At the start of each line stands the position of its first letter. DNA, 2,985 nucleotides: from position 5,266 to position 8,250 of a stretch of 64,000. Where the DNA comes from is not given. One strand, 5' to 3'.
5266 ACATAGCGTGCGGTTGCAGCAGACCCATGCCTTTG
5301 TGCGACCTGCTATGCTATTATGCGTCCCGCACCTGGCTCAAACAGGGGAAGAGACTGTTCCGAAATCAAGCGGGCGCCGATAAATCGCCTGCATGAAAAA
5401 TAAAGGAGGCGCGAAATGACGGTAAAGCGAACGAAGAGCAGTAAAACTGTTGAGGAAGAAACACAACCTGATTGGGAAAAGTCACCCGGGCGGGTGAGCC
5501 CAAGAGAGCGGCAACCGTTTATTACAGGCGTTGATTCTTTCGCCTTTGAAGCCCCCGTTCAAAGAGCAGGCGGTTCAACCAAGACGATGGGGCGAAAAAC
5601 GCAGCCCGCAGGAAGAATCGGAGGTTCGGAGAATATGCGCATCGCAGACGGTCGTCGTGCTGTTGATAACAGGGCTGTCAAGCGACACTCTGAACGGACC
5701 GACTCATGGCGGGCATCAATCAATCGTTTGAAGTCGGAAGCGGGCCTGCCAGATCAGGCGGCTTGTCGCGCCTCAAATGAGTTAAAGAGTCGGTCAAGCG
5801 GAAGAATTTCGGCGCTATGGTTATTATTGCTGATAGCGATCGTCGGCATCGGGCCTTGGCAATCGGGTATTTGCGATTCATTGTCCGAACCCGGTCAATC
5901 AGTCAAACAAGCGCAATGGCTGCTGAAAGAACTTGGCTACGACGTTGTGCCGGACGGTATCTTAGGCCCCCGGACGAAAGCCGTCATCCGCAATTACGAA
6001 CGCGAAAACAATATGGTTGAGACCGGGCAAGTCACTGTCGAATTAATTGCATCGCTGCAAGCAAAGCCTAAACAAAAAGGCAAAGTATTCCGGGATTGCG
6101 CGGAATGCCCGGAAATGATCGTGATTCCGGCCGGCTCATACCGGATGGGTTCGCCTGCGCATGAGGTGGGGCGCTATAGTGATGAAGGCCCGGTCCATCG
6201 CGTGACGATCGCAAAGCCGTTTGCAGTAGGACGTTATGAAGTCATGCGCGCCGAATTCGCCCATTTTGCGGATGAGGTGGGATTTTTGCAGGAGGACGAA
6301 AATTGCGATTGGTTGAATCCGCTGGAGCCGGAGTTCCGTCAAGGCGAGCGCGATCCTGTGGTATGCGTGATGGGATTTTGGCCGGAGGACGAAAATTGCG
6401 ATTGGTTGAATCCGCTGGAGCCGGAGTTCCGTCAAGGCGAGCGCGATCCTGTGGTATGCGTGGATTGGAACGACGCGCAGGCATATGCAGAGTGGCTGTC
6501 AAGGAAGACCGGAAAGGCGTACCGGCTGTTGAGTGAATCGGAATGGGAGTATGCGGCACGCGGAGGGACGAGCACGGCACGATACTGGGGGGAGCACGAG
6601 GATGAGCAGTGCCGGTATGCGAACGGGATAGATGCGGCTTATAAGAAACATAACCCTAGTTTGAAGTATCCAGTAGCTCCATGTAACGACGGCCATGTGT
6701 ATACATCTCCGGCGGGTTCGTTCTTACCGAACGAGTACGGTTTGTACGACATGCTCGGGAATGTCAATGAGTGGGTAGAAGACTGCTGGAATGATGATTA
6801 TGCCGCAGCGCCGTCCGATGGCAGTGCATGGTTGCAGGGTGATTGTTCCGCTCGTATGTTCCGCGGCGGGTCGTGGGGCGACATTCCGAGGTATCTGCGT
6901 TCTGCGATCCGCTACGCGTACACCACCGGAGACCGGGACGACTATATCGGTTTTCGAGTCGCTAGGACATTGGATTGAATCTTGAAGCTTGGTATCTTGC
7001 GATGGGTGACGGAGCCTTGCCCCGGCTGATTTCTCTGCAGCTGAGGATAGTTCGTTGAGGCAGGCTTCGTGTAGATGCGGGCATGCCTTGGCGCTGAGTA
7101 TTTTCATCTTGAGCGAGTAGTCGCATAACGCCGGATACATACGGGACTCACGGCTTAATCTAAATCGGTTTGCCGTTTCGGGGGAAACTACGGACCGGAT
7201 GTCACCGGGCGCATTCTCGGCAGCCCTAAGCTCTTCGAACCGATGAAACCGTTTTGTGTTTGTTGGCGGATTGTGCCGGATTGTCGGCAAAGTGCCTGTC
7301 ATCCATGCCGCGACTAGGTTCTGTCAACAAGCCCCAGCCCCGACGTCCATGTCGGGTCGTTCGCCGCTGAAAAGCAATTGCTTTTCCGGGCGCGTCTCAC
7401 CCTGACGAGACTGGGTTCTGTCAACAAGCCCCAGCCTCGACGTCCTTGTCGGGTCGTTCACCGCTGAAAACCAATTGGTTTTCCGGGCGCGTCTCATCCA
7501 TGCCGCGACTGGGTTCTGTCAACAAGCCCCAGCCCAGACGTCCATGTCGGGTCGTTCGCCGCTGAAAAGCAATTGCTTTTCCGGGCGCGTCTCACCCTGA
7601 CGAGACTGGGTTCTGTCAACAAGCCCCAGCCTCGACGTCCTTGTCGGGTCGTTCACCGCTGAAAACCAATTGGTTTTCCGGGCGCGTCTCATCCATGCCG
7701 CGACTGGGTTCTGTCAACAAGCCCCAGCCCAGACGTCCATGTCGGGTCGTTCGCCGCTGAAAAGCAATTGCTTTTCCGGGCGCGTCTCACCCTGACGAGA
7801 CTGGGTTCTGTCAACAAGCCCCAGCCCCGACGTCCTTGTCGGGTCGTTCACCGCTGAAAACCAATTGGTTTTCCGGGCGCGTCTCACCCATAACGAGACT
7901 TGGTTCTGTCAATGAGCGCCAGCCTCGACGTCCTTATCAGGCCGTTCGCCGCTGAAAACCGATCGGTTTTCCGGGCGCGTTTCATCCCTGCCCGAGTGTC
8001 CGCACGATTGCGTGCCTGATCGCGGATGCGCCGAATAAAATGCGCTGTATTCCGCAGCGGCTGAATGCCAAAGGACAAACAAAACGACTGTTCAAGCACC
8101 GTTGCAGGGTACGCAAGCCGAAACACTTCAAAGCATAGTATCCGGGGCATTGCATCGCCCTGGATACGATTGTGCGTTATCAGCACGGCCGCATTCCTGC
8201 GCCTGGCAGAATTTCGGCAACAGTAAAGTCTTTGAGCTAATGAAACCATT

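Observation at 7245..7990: Amplified tandem array of a doubly palindromic REP-like unit that rides inside IS481 copies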

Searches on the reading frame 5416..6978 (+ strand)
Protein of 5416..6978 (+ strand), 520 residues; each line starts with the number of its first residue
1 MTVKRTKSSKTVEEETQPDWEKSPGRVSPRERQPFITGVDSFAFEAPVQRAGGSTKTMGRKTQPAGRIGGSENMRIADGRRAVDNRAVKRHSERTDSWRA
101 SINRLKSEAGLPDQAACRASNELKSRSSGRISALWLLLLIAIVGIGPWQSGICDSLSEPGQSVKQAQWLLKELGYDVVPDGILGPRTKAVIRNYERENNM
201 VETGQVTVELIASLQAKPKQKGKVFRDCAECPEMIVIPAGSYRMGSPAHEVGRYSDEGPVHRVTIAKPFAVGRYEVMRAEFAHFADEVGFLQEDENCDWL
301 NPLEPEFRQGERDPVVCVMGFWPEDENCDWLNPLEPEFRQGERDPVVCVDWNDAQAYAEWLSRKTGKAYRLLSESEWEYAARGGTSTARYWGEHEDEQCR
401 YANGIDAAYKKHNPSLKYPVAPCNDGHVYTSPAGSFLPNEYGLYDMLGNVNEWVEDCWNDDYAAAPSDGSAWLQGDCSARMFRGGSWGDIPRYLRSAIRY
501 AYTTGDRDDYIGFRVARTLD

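Call 15: search_protein_families(library=pfam, proteins=[window:5416-6978:+], max_evalue=0.01)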
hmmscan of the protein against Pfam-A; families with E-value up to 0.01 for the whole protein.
window:5416-6978:+ (520 aa): 3 families
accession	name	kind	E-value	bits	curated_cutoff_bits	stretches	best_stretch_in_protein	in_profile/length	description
PF03781.23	FGE-sulfatase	-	7.5e-64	216.3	23.3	1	230-517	1-255/255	Sulfatase-modifying factor enzyme 1-like domain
PF01471.23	PG_binding_1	-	5.2e-10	39.8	23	1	160-213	2-56/57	Putative peptidoglycan binding domain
PF09374.15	PG_binding_3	-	3.2e-05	24.5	24.6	1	163-203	3-45/76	Predicted Peptidoglycan domain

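Call 16: find_encoding_contigs(protein=window:5416-6978:+, flank=10000, max_places=10)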
Protein window:5416-6978:+ (520 aa): no gene with exactly this product is on record in the collection.

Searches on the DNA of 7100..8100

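Call 12: search_rna_families(source=window, start=7100, end=8100, threshold=evalue, max_evalue=10)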
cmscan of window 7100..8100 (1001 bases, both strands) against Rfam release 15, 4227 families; matches with E-value up to 10: 2.
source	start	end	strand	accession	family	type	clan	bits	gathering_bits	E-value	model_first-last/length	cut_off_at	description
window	7437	7504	-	RF03032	narK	Cis-reg;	-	13.9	43.2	8.8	1-72/72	no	narK RNA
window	7632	7699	-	RF03032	narK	Cis-reg;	-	13.9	43.2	8.8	1-72/72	no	narK RNA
